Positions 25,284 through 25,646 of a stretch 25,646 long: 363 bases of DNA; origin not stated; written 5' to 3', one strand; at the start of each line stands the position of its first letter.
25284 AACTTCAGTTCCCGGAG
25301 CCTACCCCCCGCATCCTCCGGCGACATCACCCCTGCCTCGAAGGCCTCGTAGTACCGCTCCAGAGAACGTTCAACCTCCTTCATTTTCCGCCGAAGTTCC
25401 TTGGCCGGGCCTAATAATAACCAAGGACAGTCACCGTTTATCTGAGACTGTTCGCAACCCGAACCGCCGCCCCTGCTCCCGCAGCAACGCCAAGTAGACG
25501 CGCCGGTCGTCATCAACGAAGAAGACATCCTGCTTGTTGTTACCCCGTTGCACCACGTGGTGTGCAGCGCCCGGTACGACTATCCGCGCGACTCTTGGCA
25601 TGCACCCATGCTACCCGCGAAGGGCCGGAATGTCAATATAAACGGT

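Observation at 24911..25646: tRNA-Glu flanked by a patchwork of mobile-element remnants, including an unannotated Y1 transposase fragment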

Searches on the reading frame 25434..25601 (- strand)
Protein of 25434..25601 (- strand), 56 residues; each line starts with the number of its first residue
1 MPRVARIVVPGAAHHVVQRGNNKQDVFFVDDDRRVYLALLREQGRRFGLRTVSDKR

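Call 4: search_protein_families(library=pfam, proteins=[window:25434-25601:-], max_evalue=10)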
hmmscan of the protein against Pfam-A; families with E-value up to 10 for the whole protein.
seq(56 aa): 2 families
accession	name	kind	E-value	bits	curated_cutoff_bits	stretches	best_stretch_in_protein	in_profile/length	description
PF13953.12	PapC_C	-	0.15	12.3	27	1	17-45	19-45/66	PapC C-terminal domain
PF02115.23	Rho_GDI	-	0.19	11.8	26.5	1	16-38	161-183/193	RHO protein GDP dissociation inhibitor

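Call 5: search_protein_families(library=ncbifam, proteins=[window:25434-25601:-], max_evalue=10)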
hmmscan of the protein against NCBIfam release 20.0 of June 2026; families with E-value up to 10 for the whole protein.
seq(56 aa): 1 family
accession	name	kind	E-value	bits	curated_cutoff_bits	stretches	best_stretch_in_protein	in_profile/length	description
NF052349.1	BP39L_fam_lectin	equivalog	0.16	10.9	400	1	8-45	88-126/335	BP39L family lectin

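Call 10: find_homologous_proteins(query=window:25434-25601:-, max_evalue=0.001)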
Query seq(56 aa) (56 aa): 37 proteins with E <= 0.001 among 37 candidates.
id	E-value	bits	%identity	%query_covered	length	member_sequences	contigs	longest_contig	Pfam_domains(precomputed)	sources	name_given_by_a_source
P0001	1.7e-26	107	95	100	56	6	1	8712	-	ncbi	ncbi:MAG: hypothetical protein ACLFTT_16720 [Candidatus Hydrogenedentota bacterium]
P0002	2.1e-20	88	82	89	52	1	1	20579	-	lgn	-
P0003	1.0e-19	86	86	89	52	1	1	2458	-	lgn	-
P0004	2.1e-19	85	79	93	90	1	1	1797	PF01797.22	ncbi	-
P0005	4.7e-19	84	82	89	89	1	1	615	-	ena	-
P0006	2.2e-18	82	83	84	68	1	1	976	-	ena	-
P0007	4.6e-18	81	78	91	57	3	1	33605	-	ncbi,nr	ncbi:MAG: transposase, partial [Candidatus Hydrogenedentes bacterium]|nr:transposase [Candidatus Hyd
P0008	5.0e-18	81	74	95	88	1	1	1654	PF01797.22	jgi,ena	-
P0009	5.5e-18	81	78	88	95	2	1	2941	PF01797.22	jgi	jgi:putative transposase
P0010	6.2e-18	81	80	88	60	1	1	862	-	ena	-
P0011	8.0e-18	80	80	89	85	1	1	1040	PF01797.22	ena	-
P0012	4.1e-17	78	80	88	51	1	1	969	-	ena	-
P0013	6.9e-17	77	66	100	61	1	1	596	-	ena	-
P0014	7.4e-17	77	71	88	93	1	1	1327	-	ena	-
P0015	8.3e-17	77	73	88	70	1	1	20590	-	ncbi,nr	ncbi:MAG: transposase, partial [Candidatus Hydrogenedentes bacterium]|nr:transposase [Candidatus Hyd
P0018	2.9e-16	75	76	88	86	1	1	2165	PF01797.22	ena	-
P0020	7.8e-16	74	70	89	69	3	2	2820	PF01797.22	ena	-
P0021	1.1e-15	74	73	88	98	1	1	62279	PF01797.22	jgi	-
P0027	6.8e-14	68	68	84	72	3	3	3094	PF01797.22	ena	-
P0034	8.4e-12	62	58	93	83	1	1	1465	PF01797.22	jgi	-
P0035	3.4e-11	60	60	89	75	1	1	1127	PF01797.22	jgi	jgi:putative transposase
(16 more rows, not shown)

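Call 12: find_encoding_contigs(protein=P0001, flank=10000, max_places=6)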
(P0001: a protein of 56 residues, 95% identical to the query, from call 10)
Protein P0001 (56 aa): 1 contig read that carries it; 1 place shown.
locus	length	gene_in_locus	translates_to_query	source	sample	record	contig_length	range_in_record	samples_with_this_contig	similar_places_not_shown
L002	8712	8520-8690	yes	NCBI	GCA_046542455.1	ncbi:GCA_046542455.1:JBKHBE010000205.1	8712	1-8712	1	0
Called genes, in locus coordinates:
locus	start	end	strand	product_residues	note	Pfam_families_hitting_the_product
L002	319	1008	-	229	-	PF01048:PNP_UDP_1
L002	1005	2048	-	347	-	PF01966:HD, PF13286:HD_assoc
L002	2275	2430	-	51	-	PF00515:TPR_1, PF07719:TPR_2 (weak), PF13424:TPR_12 (weak)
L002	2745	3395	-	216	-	PF00255:GSHPx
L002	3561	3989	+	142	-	-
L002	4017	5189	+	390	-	-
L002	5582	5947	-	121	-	PF12695:Abhydrolase_5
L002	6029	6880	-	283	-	PF07963:N_methyl, PF07596:SBP_bac_10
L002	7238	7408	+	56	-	-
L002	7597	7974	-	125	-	PF01850:PIN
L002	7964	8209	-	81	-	PF02604:PhdYeFM_antitox (weak)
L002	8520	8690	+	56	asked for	-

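Call 20: find_related_loci(query=A1, collection=genome_contigs, flank=4000)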
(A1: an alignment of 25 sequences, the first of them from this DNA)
Query A1 (56 aa) in genome_contigs; peptide patterns used: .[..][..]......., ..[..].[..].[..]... (x = any residue, [..] = any of these).
594 stretches matched a pattern (row limit reached: there are more); 564 encode a relative of the query (tblastn E <= 1e-3); the best 80 are kept; 80 distinct loci.
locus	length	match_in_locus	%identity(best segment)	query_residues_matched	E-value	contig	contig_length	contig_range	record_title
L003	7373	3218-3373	73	1-52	5e-24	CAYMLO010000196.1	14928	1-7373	MAG TPA_asm: uncultured Planctomycetales bacterium isolate binchicken_co334_152 genome assembly, contig: NODE_6988_lengt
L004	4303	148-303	75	1-52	8e-24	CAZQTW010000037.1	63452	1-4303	MAG TPA_asm: uncultured Planctomycetales bacterium isolate SRP167436_co1_220 genome assembly, contig: NODE_509_length_63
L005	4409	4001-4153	80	1-51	1e-23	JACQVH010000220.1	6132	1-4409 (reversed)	MAG: Candidatus Hydrogenedentota bacterium isolate NC_groundwater_1458_Ag_S-0.65um_59_18 S_p65_S5_coassembly_k141_397405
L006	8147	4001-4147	76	1-49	2e-23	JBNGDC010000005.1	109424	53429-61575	MAG: Phycisphaerae bacterium isolate E05-017 bin55.fa-5, whole genome shotgun sequence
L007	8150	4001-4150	76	1-50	2e-23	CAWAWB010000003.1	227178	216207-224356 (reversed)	MAG: uncultured Phycisphaerales bacterium isolate MFD04492.bin.2.132 genome assembly, contig: contig_31850, whole genome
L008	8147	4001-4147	78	1-49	3e-23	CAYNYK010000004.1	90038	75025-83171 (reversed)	MAG TPA_asm: uncultured Planctomycetales bacterium isolate binchicken_co44_235 genome assembly, contig: NODE_473_length_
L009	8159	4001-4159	74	1-53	3e-23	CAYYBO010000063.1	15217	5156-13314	MAG TPA_asm: uncultured Planctomycetaceae bacterium isolate binchicken_co26_193 genome assembly, contig: NODE_5124_lengt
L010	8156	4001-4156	69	1-52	5e-23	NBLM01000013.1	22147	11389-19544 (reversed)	MAG: Planctomycetales bacterium 4572_13 ex4572_13_scaffold_680, whole genome shotgun sequence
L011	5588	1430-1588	68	1-53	6e-23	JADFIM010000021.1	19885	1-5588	MAG: Planctomycetota bacterium isolate B39T1B5 B39T1B5_NODE2376, whole genome shotgun sequence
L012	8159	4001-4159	68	1-53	5e-23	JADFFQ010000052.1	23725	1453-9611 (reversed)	MAG: Planctomycetota bacterium isolate B28T1B8 B28T1B8_NODE3433, whole genome shotgun sequence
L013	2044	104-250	80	1-49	5e-23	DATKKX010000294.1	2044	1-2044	MAG TPA_asm: Phycisphaerae bacterium isolate SMAG_U14669 k141_3628651, whole genome shotgun sequence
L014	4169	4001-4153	78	1-51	8e-23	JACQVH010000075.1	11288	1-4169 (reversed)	MAG: Candidatus Hydrogenedentota bacterium isolate NC_groundwater_1458_Ag_S-0.65um_59_18 S_p65_S5_coassembly_k141_129401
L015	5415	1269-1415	76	1-49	8e-23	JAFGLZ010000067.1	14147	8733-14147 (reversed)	MAG: Phycisphaerae bacterium isolate Zod_Metabat.429 k87_2750848, whole genome shotgun sequence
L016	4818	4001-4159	68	1-53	7e-23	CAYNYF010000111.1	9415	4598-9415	MAG TPA_asm: uncultured Planctomycetaceae bacterium isolate SRP214966_co5_363 genome assembly, contig: NODE_7385_length_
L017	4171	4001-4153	78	1-51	7e-23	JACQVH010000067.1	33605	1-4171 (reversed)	MAG: Candidatus Hydrogenedentota bacterium isolate NC_groundwater_1458_Ag_S-0.65um_59_18 S_p65_S5_coassembly_k141_117516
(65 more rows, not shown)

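Call 47: find_encoding_contigs(protein=window:25434-25601:-, flank=6000, max_places=10)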
Protein seq(56 aa) (56 aa): no gene with exactly this product is on record in the collection.

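Call 49: list_cluster_members(proteins=[P0001, P0002, P0003, P0038, P0039])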
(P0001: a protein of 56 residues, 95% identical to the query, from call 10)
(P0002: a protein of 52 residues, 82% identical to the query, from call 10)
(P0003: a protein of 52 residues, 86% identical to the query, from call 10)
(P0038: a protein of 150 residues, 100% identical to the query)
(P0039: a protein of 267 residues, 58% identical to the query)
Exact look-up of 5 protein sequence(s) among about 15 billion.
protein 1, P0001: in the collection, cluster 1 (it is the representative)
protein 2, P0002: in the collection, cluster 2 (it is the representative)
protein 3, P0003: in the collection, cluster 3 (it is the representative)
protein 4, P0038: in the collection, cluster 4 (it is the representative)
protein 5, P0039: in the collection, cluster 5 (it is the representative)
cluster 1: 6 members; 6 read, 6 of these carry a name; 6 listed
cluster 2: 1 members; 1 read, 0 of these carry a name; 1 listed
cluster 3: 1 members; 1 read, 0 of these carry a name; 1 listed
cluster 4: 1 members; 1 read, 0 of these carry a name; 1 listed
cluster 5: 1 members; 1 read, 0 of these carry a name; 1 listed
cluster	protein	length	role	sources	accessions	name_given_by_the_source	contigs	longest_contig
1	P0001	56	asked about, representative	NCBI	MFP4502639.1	MAG: hypothetical protein ACLFTT_16720 [Candidatus Hydrogenedentota bacterium]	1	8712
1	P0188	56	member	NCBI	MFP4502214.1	MAG: hypothetical protein ACLFTT_14530 [Candidatus Hydrogenedentota bacterium]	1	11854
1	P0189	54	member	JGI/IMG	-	putative transposase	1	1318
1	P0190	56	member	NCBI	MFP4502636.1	MAG: hypothetical protein ACLFTT_16705 [Candidatus Hydrogenedentota bacterium]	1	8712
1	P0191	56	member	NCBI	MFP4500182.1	MAG: hypothetical protein ACLFTT_04205 [Candidatus Hydrogenedentota bacterium]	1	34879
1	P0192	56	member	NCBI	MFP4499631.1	MAG: hypothetical protein ACLFTT_01400 [Candidatus Hydrogenedentota bacterium]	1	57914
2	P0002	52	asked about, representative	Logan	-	-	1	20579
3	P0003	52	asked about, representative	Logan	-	-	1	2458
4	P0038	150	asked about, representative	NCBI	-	-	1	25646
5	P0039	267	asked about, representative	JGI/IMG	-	-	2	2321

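Call 50: find_encoding_contigs(protein=P0192, flank=3000, max_places=3)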
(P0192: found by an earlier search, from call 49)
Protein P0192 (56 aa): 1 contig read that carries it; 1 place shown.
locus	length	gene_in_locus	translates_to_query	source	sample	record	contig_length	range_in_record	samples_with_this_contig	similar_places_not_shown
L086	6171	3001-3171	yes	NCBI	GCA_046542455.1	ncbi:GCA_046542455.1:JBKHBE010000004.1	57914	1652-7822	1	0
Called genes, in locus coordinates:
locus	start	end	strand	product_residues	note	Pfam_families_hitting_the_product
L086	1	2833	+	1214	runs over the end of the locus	PF07581:Glug (faint)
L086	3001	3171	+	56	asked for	-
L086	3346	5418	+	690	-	PF03961:FapA (weak)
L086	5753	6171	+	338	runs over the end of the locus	PF07963:N_methyl, PF07596:SBP_bac_10 (weak)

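Call 51: find_encoding_contigs(protein=P0191, flank=3000, max_places=3)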
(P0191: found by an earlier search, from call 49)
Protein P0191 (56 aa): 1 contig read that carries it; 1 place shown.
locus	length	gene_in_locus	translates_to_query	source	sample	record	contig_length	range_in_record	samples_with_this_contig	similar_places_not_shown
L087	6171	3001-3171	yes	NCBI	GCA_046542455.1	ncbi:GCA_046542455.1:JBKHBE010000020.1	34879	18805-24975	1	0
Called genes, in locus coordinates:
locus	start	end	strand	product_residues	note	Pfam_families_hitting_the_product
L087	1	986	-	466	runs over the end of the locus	PF01406:tRNA-synt_1e, PF01921:tRNA-synt_1f (faint), PF09334:tRNA-synt_1g (faint), PF09190:DALR_2, PF23493:CysS_C (faint)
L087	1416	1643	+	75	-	-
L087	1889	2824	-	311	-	PF01544:CorA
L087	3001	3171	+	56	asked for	-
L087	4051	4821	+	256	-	-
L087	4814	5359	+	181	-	-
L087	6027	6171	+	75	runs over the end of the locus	-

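Call 52: find_encoding_contigs(protein=P0188, flank=3000, max_places=3)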
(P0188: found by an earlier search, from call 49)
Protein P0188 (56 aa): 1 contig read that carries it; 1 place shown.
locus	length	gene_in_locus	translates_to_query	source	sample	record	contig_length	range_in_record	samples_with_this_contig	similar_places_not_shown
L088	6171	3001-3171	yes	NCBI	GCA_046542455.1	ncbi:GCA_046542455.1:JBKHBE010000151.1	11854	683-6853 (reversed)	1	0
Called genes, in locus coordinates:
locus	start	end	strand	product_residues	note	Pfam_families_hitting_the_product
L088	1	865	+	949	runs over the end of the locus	PF08531:Bac_rhamnosid_N, PF05592:Bac_rhamnosid, PF17389:Bac_rhamnosid6H, PF03734:YkuD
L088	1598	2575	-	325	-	PF07963:N_methyl, PF07596:SBP_bac_10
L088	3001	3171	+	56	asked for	-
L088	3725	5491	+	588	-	PF01520:Amidase_3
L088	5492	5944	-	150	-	PF09424:YqeY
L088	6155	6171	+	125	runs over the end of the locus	PF04545:Sigma70_r4, PF08281:Sigma70_r4_2 (weak)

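Call 54: find_related_loci(query=window:25434-25601:-, collection=metagenome_contigs, flank=1500)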
Query seq(56 aa) (56 aa) in metagenome_contigs; peptide patterns used: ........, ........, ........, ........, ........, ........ (x = any residue, [..] = any of these).
600 stretches matched a pattern (row limit reached: there are more); 108 encode a relative of the query (tblastn E <= 1e-3); the best 80 are kept; 80 distinct loci.
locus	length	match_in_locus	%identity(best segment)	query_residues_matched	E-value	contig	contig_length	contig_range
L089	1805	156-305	76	1-50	2e-26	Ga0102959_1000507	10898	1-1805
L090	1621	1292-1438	78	1-49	3e-24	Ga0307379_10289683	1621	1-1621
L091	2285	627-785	70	1-53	5e-24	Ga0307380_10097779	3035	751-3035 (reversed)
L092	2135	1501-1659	70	1-53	1e-23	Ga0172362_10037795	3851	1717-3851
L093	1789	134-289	69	1-52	1e-23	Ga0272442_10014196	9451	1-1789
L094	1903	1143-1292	72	1-50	1e-23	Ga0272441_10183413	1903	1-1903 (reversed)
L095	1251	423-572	76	1-50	2e-23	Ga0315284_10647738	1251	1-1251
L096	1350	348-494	78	1-49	3e-23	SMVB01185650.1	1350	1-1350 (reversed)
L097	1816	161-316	71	1-52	5e-23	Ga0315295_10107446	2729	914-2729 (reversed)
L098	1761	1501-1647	76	1-49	6e-23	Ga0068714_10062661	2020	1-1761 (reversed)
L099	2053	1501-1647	80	1-49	6e-23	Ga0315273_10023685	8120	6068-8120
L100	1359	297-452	71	1-52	8e-23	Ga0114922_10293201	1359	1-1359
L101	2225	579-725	73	1-49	2e-22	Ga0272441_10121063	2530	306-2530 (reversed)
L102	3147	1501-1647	76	1-49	2e-22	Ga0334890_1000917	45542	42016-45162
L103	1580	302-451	70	1-50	4e-22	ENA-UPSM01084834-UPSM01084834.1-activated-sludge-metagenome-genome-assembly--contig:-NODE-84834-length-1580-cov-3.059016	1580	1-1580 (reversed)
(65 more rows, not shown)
